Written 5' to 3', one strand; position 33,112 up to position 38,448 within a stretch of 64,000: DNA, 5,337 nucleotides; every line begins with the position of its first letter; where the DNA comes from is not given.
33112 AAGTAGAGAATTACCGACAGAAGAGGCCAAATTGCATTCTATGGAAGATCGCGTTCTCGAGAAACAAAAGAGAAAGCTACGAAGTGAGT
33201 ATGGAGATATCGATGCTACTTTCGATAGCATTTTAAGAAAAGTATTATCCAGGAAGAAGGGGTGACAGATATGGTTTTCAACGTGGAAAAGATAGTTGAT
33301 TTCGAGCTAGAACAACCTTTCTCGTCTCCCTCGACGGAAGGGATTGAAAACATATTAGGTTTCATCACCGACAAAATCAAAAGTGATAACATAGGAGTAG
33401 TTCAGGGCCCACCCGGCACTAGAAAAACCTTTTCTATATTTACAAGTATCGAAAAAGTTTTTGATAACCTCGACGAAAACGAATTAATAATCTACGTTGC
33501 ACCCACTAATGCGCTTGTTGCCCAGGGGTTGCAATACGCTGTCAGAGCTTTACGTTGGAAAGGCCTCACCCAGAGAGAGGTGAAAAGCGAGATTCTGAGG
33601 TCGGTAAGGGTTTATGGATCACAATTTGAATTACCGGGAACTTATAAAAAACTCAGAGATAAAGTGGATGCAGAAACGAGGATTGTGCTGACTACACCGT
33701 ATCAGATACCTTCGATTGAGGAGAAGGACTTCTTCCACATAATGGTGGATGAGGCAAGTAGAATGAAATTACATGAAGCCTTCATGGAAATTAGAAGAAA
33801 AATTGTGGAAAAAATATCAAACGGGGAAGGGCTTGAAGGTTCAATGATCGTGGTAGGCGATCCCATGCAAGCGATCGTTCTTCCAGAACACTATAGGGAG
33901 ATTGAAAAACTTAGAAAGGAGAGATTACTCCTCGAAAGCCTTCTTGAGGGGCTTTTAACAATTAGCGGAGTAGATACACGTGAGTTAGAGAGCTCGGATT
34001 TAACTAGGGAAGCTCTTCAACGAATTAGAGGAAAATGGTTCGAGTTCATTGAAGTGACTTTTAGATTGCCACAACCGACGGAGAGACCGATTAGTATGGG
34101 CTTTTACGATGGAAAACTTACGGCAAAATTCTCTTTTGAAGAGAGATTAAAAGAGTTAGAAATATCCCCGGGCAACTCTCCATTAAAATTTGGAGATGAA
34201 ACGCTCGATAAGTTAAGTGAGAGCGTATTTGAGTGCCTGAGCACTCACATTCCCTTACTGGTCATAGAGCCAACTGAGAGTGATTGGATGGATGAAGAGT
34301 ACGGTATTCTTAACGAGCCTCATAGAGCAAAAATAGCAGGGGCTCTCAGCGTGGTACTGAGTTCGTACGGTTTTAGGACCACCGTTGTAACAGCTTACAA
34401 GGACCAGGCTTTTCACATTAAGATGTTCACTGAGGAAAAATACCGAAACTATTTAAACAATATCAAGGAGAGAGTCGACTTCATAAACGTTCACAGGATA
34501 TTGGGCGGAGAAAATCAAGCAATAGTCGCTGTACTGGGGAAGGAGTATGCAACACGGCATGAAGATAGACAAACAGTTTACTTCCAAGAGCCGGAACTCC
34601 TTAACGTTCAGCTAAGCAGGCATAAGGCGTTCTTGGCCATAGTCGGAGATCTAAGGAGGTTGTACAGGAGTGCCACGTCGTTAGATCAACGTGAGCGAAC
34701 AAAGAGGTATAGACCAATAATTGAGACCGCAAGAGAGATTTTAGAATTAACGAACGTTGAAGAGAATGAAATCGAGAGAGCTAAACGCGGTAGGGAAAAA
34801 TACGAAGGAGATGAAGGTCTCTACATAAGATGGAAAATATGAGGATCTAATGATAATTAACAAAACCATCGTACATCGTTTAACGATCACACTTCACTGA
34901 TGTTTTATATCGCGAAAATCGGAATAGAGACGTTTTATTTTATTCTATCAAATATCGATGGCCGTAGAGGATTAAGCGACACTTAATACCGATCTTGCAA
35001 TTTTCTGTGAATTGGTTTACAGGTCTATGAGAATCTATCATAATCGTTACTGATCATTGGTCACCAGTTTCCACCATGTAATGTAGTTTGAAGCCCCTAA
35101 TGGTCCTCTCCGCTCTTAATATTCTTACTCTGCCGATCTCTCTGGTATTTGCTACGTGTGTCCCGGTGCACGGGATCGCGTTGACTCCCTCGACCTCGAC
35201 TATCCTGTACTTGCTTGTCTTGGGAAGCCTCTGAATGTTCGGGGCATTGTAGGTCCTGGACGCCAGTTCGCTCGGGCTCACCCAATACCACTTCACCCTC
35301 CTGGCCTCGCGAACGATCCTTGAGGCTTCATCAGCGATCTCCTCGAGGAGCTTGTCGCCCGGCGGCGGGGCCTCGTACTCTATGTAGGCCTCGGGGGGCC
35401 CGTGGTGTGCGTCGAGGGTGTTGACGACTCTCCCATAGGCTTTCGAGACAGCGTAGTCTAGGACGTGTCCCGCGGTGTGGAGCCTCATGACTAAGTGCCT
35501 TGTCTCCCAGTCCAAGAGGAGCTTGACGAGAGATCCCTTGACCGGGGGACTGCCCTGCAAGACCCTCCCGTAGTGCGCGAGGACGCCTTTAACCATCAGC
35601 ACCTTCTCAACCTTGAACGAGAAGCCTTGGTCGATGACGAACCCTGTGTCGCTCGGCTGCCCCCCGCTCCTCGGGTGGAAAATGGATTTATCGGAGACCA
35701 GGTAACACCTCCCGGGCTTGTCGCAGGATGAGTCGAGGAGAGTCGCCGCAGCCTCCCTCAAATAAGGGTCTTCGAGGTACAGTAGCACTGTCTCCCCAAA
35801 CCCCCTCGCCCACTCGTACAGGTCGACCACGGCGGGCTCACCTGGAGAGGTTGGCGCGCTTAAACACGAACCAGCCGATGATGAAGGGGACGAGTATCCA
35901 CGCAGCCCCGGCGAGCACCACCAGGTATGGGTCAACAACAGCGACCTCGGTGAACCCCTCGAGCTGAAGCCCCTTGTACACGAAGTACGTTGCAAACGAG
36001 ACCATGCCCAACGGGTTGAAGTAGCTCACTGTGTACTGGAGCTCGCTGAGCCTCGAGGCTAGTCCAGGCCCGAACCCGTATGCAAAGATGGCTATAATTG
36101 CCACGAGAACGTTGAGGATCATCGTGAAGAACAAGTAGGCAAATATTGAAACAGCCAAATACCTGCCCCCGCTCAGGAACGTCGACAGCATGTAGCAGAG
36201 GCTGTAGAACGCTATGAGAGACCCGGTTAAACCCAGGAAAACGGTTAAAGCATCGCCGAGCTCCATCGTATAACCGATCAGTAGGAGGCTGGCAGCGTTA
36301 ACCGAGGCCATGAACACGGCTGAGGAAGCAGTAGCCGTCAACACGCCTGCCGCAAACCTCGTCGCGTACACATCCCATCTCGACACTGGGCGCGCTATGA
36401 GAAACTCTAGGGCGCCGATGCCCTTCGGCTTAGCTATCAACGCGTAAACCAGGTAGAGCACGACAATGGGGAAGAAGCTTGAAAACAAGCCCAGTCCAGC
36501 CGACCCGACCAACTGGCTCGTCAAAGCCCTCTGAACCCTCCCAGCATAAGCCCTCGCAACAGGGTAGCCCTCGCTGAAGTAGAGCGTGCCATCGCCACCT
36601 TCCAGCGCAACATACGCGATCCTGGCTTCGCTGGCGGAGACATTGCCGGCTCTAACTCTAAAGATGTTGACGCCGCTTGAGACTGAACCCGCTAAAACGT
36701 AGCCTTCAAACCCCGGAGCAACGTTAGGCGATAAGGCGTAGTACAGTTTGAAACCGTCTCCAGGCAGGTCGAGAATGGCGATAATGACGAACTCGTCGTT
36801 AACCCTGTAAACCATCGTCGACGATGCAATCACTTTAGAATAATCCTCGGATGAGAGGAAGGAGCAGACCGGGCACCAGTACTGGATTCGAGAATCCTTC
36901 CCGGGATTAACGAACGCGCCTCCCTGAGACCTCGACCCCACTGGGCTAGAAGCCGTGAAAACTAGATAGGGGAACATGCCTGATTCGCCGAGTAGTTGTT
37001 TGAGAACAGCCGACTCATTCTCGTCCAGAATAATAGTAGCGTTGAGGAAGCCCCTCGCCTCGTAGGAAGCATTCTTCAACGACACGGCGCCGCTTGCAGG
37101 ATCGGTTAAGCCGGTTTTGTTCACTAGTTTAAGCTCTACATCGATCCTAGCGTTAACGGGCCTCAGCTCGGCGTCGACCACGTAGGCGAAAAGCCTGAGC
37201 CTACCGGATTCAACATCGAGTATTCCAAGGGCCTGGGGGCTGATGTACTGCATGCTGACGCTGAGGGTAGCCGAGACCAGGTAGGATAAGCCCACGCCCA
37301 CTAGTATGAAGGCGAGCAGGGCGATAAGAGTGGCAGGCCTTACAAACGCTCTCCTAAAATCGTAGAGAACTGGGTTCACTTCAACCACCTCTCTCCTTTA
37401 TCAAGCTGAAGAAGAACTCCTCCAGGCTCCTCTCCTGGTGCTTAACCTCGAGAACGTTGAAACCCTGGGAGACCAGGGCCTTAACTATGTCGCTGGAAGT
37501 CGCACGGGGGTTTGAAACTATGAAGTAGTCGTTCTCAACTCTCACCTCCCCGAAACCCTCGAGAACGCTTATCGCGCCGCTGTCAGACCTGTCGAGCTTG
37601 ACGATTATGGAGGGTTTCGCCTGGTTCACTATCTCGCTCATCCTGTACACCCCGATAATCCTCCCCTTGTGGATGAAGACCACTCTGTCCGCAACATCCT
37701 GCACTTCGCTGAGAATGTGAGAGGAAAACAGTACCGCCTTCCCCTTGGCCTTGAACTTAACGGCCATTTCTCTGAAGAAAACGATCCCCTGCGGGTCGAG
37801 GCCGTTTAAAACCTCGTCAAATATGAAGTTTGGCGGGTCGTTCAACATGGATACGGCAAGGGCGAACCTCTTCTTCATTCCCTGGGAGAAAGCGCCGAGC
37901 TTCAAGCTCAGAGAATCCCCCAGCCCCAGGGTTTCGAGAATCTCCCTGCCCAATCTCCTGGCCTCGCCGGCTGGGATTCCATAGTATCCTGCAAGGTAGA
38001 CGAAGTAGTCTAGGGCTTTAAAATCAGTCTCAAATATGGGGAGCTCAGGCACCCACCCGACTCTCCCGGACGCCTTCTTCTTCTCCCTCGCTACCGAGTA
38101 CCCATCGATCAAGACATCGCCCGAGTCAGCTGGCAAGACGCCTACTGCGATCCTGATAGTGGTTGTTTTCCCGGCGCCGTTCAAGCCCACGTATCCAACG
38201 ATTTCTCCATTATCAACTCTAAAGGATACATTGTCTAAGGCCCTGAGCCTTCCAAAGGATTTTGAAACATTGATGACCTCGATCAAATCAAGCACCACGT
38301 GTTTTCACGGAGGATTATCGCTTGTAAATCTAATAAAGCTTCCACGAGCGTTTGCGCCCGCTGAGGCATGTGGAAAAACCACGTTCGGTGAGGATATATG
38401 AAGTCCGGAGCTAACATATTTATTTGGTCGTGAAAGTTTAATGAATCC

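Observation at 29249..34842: Candidate undescribed defence / DNA-modification module at tRNA-Val: orphan DndC-like enzyme + split Dna2/Cas4-like Fe-S nuclease + SF1B helicase (+ small nuclease)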

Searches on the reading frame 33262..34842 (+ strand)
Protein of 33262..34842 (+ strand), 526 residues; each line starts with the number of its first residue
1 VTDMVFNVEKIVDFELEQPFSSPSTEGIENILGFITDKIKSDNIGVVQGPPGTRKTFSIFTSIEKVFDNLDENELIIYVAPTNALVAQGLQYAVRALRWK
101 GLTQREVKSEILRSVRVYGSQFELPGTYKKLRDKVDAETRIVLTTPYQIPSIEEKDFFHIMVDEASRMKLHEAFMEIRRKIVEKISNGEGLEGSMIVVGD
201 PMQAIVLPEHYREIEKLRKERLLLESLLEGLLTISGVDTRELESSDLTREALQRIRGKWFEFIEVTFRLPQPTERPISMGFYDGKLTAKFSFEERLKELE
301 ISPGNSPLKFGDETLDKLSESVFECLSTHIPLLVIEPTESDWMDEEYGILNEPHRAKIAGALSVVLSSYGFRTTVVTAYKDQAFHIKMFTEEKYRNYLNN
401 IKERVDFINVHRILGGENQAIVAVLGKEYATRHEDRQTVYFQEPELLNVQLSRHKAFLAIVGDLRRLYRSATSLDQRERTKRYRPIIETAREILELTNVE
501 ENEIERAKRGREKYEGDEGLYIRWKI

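Call 4: search_protein_families(library=pfam, proteins=[window:33262-34842:+], max_evalue=0.1)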
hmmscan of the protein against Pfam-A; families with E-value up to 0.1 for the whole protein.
window:33262-34842:+ (526 aa): 5 families
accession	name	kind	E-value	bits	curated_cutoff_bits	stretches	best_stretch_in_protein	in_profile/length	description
PF13087.12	AAA_12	-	1.6e-07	31.5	27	1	264-463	21-193/195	AAA domain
PF13086.12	AAA_11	-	1.2e-06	28.9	27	1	39-121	14-93/257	AAA domain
PF00270.35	DEAD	-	4.3e-06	27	26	1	46-185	18-145/167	DEAD/DEAH box helicase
PF13245.12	AAA_19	-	7.5e-05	23.4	25.1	1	42-205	11-130/134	AAA domain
PF04851.21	ResIII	-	0.0022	18.3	22.5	1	27-177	11-146/164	Type III restriction enzyme, res subunit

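Call 5: search_protein_families(library=padloc, proteins=[window:33262-34842:+], max_evalue=0.1)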
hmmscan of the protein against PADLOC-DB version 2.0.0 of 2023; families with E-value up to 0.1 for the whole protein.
window:33262-34842:+ (526 aa): 6 families
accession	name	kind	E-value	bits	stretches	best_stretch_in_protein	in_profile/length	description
PDLC03920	MkoA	-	1.7e-09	34.6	2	374-492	992-1099/1112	-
PDLC03921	MkoA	-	1.1e-05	21.3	2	375-467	1484-1570/1607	-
PDLC03924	MkoC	-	0.0002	17.6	1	375-473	862-953/1136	-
PDLC02029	Cas3d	-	0.0066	12.6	1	38-116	41-113/758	-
PDLC00186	HamB1|HamB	-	0.015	11.3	1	49-107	168-225/864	DEAD-box helicase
PDLC00187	HamB1|HamB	-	0.021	11.1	1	41-90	155-203/851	DEAD-box helicase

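Call 6: search_protein_families(library=ncbifam, proteins=[window:33262-34842:+], max_evalue=0.1)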
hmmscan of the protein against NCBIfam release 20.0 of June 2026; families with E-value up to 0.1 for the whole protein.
window:33262-34842:+ (526 aa): 1 family
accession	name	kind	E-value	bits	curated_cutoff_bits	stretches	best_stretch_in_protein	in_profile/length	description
TIGR00376.1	TIGR00376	hypoth_equivalog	2.8e-09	36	348.9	1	238-469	407-616/639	IGHMBP2 family helicase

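Call 52: search_solved_structures(query=window:33262-34842:+, max_evalue=0.01)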
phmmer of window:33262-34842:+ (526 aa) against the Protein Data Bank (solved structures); distinct sequences matched with E-value up to 0.01: 4.
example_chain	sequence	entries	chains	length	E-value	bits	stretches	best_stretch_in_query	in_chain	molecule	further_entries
8rd3_A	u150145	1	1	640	0.0029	19.8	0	13-109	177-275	ATP-dependent helicase NAM7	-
7w7h_A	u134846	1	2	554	0.0057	18.8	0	349-413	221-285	Predicted kinase related to dihydroxyacetone kinase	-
2xzl_A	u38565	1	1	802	0.0057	18.8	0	13-109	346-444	ATP-DEPENDENT HELICASE NAM7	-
9qdq_A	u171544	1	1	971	0.0085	18.3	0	13-109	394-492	ATP-dependent helicase NAM7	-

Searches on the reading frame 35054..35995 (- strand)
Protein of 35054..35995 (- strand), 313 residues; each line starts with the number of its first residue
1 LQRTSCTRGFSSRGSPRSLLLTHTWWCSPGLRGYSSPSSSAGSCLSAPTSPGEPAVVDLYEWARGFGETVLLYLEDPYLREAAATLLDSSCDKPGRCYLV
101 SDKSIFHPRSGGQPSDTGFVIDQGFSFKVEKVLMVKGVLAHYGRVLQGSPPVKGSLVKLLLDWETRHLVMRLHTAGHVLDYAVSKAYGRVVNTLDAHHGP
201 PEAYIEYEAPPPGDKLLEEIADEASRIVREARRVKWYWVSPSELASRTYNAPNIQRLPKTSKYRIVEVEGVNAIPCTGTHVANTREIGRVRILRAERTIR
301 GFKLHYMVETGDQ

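Call 102: search_protein_families(library=pfam, proteins=[window:35054-35995:-], max_evalue=0.001)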
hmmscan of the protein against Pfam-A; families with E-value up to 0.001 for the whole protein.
window:35054-35995:- (313 aa): 2 families
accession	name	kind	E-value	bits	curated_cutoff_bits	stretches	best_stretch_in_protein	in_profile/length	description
PF01411.24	tRNA-synt_2c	-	1e-08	34.7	30.3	1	95-164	483-551/552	tRNA synthetases class II (A)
PF07973.19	tRNA_SAD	-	3.6e-08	33.7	24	1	264-297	2-35/44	Threonyl and Alanyl tRNA synthetase second additional domain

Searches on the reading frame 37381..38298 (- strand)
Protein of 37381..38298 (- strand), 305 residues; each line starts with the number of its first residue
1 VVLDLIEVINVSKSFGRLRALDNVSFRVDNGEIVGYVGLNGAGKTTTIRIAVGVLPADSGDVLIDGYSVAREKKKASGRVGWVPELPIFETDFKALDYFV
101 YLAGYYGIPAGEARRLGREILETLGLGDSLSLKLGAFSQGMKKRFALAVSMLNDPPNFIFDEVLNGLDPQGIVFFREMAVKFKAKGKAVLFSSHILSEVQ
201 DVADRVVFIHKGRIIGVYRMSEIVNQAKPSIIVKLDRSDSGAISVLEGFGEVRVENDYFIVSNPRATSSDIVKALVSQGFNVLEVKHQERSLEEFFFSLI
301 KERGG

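Call 102: search_protein_families(library=pfam, proteins=[window:37381-38298:-], max_evalue=0.001)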
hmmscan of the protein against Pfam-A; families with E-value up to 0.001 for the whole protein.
window:37381-38298:- (305 aa): 2 families
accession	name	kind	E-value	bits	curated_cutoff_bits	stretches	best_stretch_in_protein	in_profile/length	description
PF00005.33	ABC_tran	-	3.2e-21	76.8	25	1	21-164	1-136/137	ABC transporter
PF13304.12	AAA_21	-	7.8e-08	33.2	27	1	104-195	220-299/304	AAA domain, putative AbiEii toxin, Type IV TA system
